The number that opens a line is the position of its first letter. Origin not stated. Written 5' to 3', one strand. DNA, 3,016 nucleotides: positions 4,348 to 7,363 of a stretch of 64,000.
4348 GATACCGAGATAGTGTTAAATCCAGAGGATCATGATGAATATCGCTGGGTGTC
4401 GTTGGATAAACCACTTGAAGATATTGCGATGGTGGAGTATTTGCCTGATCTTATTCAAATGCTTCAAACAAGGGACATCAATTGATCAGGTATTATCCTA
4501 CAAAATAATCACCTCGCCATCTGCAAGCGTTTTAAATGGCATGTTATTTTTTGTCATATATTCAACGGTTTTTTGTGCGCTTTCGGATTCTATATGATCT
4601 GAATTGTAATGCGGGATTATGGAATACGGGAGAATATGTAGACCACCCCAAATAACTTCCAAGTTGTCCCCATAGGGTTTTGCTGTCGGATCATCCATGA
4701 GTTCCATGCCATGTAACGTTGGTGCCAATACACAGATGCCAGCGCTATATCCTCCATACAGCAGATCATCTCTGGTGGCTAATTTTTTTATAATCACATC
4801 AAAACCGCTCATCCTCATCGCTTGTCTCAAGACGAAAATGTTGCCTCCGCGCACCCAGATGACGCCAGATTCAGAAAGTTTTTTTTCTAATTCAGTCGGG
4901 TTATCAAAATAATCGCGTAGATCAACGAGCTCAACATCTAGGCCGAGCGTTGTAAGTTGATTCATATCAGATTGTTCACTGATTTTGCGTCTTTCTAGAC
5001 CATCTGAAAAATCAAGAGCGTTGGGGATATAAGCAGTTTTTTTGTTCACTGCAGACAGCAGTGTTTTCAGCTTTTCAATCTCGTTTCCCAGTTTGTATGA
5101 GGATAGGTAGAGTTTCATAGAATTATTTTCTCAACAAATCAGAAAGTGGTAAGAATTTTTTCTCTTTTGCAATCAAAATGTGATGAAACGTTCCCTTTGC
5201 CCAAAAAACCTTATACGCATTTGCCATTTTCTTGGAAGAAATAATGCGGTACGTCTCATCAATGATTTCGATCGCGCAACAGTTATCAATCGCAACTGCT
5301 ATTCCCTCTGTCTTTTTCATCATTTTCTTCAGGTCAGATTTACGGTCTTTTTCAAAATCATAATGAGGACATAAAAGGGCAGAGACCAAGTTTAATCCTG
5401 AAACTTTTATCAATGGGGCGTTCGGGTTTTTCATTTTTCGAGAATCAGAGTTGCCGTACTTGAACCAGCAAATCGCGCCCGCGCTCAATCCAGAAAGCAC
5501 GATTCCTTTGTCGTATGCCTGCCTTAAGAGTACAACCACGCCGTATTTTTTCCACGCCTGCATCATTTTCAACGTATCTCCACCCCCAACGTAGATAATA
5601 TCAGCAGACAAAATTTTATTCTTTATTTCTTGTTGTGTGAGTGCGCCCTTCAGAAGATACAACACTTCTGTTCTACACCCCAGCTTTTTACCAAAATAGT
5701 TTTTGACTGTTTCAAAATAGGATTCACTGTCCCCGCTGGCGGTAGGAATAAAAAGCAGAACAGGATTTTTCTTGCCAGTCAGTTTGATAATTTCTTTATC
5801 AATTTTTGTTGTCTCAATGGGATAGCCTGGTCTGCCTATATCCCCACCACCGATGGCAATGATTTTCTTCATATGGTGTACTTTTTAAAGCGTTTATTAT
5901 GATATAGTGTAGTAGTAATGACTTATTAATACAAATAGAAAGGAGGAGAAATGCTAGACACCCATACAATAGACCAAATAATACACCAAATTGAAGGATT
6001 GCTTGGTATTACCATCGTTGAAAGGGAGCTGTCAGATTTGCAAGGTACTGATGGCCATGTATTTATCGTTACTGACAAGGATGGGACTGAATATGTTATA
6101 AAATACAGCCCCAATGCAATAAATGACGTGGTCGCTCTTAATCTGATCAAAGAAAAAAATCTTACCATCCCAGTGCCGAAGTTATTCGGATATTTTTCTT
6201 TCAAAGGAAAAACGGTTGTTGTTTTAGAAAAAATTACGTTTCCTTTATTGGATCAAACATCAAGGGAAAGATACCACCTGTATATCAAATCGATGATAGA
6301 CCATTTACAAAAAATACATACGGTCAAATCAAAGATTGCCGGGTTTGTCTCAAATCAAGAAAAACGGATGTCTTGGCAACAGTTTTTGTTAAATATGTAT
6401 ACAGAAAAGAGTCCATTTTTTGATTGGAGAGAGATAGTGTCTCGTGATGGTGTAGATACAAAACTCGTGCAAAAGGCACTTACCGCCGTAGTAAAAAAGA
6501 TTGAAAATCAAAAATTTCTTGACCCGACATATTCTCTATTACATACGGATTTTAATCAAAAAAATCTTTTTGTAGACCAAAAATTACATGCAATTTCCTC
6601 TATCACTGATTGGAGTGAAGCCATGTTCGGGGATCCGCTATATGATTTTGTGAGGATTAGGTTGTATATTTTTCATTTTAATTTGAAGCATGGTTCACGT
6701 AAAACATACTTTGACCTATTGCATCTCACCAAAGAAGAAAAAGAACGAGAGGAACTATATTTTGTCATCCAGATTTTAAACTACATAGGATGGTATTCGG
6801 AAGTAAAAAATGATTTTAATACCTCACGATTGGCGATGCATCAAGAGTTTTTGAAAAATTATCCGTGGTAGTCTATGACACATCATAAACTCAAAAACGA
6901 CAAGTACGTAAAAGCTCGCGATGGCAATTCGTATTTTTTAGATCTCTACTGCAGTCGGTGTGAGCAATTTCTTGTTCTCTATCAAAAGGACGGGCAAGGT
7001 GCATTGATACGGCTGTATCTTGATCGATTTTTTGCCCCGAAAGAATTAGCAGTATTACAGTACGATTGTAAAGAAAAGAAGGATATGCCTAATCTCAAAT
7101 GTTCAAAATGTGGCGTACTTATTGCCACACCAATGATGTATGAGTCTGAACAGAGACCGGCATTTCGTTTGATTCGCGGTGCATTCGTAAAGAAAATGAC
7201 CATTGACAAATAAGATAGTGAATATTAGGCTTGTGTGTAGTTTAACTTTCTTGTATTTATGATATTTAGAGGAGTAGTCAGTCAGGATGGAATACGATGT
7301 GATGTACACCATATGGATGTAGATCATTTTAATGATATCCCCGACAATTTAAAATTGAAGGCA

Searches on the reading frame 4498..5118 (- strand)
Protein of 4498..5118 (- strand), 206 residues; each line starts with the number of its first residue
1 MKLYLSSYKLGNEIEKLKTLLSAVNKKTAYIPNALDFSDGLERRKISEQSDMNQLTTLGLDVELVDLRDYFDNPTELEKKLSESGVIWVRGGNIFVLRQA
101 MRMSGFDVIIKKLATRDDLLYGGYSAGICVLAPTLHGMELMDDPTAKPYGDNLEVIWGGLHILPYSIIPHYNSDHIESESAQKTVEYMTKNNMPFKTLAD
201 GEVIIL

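Call 67: search_protein_families(library=pfam, proteins=[window:4498-5118:-], max_evalue=0.001)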
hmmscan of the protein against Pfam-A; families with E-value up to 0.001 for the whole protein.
window:4498-5118:- (206 aa): 1 family
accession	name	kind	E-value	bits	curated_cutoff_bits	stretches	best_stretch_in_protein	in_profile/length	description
PF03575.23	Peptidase_S51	-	4.9e-21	75.8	23.9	1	15-204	20-196/206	Peptidase family S51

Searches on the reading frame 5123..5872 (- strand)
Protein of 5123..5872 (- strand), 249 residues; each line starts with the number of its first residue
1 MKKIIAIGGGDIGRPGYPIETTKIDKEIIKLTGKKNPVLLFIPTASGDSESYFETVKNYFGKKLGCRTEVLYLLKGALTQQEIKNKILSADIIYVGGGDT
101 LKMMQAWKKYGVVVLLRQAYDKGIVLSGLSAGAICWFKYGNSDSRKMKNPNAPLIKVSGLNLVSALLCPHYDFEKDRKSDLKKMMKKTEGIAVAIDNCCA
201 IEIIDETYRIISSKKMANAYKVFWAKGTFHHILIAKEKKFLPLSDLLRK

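Call 67: search_protein_families(library=pfam, proteins=[window:5123-5872:-], max_evalue=0.001)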
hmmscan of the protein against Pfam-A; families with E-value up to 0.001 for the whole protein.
window:5123-5872:- (249 aa): 1 family
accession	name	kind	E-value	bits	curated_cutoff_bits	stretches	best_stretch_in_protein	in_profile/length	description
PF03575.23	Peptidase_S51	-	1.5e-48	165.6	23.9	1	5-211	2-206/206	Peptidase family S51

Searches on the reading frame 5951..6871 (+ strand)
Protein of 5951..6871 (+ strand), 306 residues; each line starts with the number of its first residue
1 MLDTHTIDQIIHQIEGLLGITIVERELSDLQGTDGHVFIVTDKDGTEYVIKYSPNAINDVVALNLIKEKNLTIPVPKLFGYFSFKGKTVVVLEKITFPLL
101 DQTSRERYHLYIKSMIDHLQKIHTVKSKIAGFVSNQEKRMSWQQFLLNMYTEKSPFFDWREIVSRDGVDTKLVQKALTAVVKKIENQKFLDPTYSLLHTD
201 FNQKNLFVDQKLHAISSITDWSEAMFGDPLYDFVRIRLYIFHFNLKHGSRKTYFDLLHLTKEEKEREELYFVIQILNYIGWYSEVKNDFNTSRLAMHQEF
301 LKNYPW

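Call 3: search_protein_families(library=ncbifam, proteins=[window:5951-6871:+], max_evalue=0.01)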
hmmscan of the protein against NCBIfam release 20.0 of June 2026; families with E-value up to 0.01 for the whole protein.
window:5951-6871:+ (306 aa): 5 families
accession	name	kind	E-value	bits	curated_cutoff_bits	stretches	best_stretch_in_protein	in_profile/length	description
NF000107.2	APH_4_Ia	exception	2e-06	27.3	725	1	141-258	146-253/341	aminoglycoside O-phosphotransferase APH(4)-Ia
NF033068.1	APH_3p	equivalog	2.5e-06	27.2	205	1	34-270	23-248/255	APH(3') family aminoglycoside O-phosphotransferase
NF000076.3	APH_2pp_Ie_IVa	exception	0.00034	20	600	1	3-236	2-233/301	APH(2'')-Ie/IVa family aminoglycoside O-phosphotransferase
NF000241.1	MPH_3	exception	0.00044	19.6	500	1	33-234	28-227/293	Mph(E)/Mph(G) family macrolide 2'-phosphotransferase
NF000240.1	macrolide_MphC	exception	0.0034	16.9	550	1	182-235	180-232/299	Mph(C) family macrolide 2'-phosphotransferase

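Call 4: search_protein_families(library=pfam, proteins=[window:5951-6871:+], max_evalue=0.01)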
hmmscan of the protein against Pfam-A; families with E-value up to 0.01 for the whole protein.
window:5951-6871:+ (306 aa): 1 family
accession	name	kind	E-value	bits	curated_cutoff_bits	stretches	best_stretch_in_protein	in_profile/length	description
PF01636.29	APH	-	7.3e-12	46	23.2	1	32-254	8-226/239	Phosphotransferase enzyme family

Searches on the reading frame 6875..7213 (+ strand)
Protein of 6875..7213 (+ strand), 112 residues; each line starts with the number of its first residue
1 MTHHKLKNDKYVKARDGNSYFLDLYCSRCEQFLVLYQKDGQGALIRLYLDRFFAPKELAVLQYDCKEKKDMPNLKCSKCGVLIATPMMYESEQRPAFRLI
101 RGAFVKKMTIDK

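Call 3: search_protein_families(library=ncbifam, proteins=[window:6875-7213:+], max_evalue=0.01)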
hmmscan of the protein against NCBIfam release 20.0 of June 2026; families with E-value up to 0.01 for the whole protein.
window:6875-7213:+ (112 aa): 1 family
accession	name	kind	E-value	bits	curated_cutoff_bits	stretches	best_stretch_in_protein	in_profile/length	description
NF001629.0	PRK00415.1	equivalog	0.0028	17.1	70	0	15-38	6-29/62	30S ribosomal protein S27e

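Call 4: search_protein_families(library=pfam, proteins=[window:6875-7213:+], max_evalue=0.01)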
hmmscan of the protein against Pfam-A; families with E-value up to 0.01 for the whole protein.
window:6875-7213:+ (112 aa): 1 family
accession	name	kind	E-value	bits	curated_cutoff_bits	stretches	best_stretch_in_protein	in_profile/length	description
PF01667.23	Ribosomal_S27e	-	0.0054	16.9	24.5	0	18-36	2-20/55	Ribosomal protein S27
